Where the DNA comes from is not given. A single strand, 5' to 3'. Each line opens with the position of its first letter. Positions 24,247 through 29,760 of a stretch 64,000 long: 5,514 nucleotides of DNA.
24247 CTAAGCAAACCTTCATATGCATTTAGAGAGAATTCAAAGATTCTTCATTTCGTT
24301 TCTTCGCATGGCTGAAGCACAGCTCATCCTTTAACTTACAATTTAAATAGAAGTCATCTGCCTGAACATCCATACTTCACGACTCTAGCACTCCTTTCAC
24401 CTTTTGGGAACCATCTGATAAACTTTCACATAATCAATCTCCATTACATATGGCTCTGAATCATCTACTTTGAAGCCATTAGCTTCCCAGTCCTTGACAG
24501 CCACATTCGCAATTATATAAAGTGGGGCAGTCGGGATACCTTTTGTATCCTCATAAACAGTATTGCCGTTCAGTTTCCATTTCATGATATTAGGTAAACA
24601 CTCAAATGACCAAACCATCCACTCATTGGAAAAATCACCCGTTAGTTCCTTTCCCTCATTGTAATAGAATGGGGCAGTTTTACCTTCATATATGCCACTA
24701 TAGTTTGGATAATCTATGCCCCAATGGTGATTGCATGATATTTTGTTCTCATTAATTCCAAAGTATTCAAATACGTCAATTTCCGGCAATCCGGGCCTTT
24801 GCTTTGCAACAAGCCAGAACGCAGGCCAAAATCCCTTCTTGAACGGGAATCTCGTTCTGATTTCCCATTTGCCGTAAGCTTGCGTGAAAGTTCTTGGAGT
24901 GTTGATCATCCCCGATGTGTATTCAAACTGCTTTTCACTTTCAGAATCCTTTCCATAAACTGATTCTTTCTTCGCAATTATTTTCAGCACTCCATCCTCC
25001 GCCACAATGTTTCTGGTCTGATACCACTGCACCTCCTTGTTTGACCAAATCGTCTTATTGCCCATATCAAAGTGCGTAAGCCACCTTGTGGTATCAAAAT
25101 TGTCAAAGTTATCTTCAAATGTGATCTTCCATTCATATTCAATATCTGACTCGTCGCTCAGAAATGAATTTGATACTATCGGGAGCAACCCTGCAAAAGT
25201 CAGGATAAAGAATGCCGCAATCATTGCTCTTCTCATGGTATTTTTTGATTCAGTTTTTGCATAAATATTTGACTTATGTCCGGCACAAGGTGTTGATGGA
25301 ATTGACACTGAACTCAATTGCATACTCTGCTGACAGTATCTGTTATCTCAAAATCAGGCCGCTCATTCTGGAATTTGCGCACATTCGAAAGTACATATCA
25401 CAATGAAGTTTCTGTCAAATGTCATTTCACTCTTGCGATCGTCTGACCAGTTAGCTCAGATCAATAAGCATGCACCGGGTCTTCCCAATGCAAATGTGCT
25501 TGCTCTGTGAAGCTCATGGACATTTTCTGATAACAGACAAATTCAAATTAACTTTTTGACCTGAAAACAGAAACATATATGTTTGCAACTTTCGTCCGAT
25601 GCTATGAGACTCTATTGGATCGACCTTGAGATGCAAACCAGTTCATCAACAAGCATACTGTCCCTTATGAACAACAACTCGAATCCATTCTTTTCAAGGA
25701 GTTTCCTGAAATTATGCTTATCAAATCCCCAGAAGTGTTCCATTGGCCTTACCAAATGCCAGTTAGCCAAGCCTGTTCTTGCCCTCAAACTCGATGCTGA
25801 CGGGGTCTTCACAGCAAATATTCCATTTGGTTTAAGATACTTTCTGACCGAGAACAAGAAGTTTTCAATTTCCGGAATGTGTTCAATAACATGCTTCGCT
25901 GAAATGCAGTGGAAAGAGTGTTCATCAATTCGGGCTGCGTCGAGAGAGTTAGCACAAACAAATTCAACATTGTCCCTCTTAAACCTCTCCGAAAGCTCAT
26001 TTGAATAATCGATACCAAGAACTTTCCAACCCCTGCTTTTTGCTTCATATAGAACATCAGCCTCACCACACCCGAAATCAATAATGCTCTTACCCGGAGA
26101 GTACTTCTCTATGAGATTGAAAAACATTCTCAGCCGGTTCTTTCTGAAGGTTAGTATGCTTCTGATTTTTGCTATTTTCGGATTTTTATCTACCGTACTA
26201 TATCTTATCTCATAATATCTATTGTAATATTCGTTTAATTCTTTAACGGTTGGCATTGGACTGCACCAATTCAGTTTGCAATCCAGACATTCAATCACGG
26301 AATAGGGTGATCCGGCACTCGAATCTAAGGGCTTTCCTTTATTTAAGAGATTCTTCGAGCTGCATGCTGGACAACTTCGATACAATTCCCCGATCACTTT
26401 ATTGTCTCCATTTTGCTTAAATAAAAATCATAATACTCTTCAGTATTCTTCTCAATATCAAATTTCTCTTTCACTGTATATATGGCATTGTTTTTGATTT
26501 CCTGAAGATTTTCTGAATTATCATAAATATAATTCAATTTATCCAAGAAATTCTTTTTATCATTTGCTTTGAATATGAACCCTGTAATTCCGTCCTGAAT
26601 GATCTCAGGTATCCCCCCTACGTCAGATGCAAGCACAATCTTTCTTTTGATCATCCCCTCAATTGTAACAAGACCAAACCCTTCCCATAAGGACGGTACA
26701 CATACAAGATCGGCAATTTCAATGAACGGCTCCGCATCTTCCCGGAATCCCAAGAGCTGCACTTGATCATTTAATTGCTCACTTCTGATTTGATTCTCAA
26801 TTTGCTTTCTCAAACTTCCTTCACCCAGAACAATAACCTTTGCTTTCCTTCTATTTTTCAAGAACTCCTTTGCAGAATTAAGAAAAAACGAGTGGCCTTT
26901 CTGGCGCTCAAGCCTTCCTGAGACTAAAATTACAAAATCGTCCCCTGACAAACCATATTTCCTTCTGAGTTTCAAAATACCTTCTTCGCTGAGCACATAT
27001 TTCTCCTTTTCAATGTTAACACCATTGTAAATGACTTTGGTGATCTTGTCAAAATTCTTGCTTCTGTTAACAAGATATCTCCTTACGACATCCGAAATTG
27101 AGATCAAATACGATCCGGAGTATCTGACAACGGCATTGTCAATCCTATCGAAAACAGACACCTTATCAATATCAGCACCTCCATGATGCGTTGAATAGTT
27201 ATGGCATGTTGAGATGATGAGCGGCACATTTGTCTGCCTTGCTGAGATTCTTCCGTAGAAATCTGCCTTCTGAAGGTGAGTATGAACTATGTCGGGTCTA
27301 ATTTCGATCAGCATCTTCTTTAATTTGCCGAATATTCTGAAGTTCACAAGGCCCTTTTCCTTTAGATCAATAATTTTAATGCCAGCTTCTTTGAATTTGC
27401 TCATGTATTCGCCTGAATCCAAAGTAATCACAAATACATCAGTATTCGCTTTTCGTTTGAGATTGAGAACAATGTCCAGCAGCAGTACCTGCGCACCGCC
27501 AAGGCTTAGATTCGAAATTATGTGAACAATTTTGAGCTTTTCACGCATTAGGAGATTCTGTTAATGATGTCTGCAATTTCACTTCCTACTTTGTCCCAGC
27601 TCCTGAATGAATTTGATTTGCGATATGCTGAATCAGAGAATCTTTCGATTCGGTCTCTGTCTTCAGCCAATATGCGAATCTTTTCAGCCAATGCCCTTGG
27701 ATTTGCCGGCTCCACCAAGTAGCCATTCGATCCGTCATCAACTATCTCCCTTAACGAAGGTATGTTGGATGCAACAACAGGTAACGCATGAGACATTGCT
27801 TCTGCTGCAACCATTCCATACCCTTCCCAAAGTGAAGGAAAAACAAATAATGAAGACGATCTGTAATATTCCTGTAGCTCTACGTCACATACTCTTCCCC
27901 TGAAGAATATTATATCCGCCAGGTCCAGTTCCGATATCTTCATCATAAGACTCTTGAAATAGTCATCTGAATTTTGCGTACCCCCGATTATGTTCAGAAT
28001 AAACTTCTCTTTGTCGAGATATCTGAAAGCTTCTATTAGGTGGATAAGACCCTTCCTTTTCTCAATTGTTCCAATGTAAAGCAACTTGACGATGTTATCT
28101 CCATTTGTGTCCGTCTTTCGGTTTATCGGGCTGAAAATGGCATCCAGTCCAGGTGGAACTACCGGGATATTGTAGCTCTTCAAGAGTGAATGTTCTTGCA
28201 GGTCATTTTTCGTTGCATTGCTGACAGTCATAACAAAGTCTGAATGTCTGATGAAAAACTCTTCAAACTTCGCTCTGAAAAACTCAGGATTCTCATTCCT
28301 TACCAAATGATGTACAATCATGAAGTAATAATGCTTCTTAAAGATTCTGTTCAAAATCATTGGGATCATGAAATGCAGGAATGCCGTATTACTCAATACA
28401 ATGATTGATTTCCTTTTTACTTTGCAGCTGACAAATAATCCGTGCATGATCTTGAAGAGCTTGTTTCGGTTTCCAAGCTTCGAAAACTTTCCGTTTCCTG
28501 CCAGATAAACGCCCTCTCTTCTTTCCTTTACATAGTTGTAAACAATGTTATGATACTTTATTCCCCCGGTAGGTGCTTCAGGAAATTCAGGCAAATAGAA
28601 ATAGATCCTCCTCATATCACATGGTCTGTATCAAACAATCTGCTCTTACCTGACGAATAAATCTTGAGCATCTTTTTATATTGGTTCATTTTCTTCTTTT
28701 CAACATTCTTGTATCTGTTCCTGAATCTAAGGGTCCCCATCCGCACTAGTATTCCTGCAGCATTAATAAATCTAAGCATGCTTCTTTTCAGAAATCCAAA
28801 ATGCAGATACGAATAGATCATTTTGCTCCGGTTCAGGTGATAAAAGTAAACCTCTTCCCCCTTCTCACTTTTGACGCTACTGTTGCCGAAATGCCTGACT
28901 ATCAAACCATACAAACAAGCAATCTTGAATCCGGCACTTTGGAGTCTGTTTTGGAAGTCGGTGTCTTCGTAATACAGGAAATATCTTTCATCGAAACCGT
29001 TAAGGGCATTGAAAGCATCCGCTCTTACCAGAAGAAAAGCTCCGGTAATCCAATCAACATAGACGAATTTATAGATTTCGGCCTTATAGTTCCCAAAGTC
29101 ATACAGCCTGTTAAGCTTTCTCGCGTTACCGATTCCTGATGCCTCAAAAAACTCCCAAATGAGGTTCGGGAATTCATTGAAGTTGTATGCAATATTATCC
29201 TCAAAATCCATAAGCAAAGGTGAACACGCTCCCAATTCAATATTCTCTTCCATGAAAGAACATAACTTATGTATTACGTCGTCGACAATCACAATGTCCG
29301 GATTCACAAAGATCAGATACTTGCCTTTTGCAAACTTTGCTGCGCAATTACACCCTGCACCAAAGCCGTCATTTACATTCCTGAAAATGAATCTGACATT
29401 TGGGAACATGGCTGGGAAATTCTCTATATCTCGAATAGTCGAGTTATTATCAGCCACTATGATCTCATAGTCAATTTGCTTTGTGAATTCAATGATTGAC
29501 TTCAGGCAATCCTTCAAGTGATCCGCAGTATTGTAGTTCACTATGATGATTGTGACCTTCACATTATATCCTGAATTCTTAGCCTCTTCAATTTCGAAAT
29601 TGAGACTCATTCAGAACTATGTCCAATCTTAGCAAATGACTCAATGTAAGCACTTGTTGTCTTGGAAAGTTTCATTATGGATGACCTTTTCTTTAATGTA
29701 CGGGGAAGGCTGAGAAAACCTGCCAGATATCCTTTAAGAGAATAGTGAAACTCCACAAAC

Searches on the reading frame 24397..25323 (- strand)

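Call 61: search_protein_families(library=pfam, proteins=[window:24397-25323:-], max_evalue=0.00001)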
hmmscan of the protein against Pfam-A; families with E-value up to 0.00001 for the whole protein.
window:24397-25323:- (308 aa): 2 families
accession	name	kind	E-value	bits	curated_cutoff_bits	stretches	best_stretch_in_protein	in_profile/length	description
PF00722.28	Glyco_hydro_16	-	5.3e-12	46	22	1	98-287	7-161/175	Glycosyl hydrolases family 16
PF03935.22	SKN1_KRE6_Sbg1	-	7.8e-12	44.8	30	1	53-178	105-229/501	Beta-glucan synthesis-associated protein SKN1/KRE6/Sbg1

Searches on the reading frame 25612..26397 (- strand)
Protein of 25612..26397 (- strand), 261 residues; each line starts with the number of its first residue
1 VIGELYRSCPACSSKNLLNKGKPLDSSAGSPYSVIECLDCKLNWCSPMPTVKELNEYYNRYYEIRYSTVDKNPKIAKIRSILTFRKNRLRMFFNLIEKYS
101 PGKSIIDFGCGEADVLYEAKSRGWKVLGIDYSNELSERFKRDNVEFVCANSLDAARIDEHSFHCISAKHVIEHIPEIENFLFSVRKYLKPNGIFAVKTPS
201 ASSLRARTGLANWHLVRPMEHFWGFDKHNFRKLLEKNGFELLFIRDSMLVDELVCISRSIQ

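Call 61: search_protein_families(library=pfam, proteins=[window:25612-26397:-], max_evalue=0.00001)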
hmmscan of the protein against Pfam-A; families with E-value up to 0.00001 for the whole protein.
window:25612-26397:- (261 aa): 6 families
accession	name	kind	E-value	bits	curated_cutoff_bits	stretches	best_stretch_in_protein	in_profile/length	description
PF13489.12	Methyltransf_23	-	1.9e-25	89.9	27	1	95-241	12-161/164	Methyltransferase domain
PF08241.18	Methyltransf_11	-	7.2e-13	49.4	21.2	1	107-195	2-94/95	Methyltransferase domain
PF08242.18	Methyltransf_12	-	1.2e-11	45.6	30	1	106-194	1-98/98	Methyltransferase domain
PF13649.12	Methyltransf_25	-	2.7e-11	44.4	27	1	105-192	1-97/97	Methyltransferase domain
PF13847.12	Methyltransf_31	-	3.1e-11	43.6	27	1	101-238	3-145/145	Methyltransferase domain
PF01209.24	Ubie_methyltran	-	3.7e-06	26.9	20.1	1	77-197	22-152/233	ubiE/COQ5 methyltransferase family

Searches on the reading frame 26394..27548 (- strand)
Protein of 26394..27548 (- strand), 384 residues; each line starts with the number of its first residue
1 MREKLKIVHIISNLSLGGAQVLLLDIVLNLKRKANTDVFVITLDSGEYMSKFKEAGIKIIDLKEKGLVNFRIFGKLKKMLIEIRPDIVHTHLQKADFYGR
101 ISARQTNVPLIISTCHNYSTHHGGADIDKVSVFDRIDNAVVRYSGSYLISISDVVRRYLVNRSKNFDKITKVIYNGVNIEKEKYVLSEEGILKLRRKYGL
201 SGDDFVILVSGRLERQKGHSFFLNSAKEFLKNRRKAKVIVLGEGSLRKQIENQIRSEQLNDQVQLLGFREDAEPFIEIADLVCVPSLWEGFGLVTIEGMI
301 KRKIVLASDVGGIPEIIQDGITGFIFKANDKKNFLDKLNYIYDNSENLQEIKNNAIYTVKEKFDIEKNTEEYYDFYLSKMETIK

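Call 61: search_protein_families(library=pfam, proteins=[window:26394-27548:-], max_evalue=0.00001)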
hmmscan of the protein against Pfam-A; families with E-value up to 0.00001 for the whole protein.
window:26394-27548:- (384 aa): 6 families
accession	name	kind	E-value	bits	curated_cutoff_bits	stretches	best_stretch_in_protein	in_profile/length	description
PF00534.26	Glycos_transf_1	-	1.8e-39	135.5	26.4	1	193-355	4-169/172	Glycosyl transferases group 1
PF13692.12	Glyco_trans_1_4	-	4e-31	108.6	27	1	205-344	2-142/142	Glycosyl transferases group 1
PF13439.12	Glyco_transf_4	-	7.5e-15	55.8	28.5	1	17-180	2-169/170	Glycosyltransferase Family 4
PF13477.12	Glyco_trans_4_2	-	1.2e-07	32.4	23.4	1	32-116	21-107/139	Glycosyl transferase 4-like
PF13579.12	Glyco_trans_4_4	-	1.7e-07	32.1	29.7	1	17-163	1-146/158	Glycosyl transferase 4-like domain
PF20706.3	GT4-conflict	-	2e-07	30.8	26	1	202-320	195-323/385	Family 4 Glycosyltransferase in conflict systems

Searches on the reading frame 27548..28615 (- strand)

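Call 61: search_protein_families(library=pfam, proteins=[window:27548-28615:-], max_evalue=0.00001)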
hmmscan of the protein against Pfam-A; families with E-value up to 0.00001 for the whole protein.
window:27548-28615:- (355 aa): 3 families
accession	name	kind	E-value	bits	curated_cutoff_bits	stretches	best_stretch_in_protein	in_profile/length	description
PF00534.26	Glycos_transf_1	-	8.7e-38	130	26.4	1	176-332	16-171/172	Glycosyl transferases group 1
PF13692.12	Glyco_trans_1_4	-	2.1e-33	116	27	1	177-319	3-142/142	Glycosyl transferases group 1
PF20706.3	GT4-conflict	-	8e-11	42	26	1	122-284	144-312/385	Family 4 Glycosyltransferase in conflict systems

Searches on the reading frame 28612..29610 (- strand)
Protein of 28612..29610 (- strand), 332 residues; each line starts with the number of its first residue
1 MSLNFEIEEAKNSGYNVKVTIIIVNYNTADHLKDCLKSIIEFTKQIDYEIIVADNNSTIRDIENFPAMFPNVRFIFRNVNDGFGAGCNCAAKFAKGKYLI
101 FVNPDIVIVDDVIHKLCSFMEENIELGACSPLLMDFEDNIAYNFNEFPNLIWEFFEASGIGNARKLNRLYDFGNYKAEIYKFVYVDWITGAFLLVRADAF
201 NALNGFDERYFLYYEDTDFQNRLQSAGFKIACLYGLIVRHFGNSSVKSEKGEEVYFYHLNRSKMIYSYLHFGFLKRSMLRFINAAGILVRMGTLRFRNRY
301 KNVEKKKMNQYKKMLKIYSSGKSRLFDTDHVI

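Call 61: search_protein_families(library=pfam, proteins=[window:28612-29610:-], max_evalue=0.00001)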
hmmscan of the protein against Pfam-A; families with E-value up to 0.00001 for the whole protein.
window:28612-29610:- (332 aa): 3 families
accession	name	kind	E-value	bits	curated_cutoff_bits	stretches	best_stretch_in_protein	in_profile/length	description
PF00535.33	Glycos_transf_2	-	6.1e-21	75.5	23.3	1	20-151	1-132/168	Glycosyl transferase family 2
PF13641.12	Glyco_tranf_2_3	-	2.4e-11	44.5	27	1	19-246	3-217/230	Glycosyltransferase like family 2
PF02709.20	Glyco_transf_7C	-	8e-06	25.9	23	0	188-233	19-65/78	N-terminal domain of galactosyltransferase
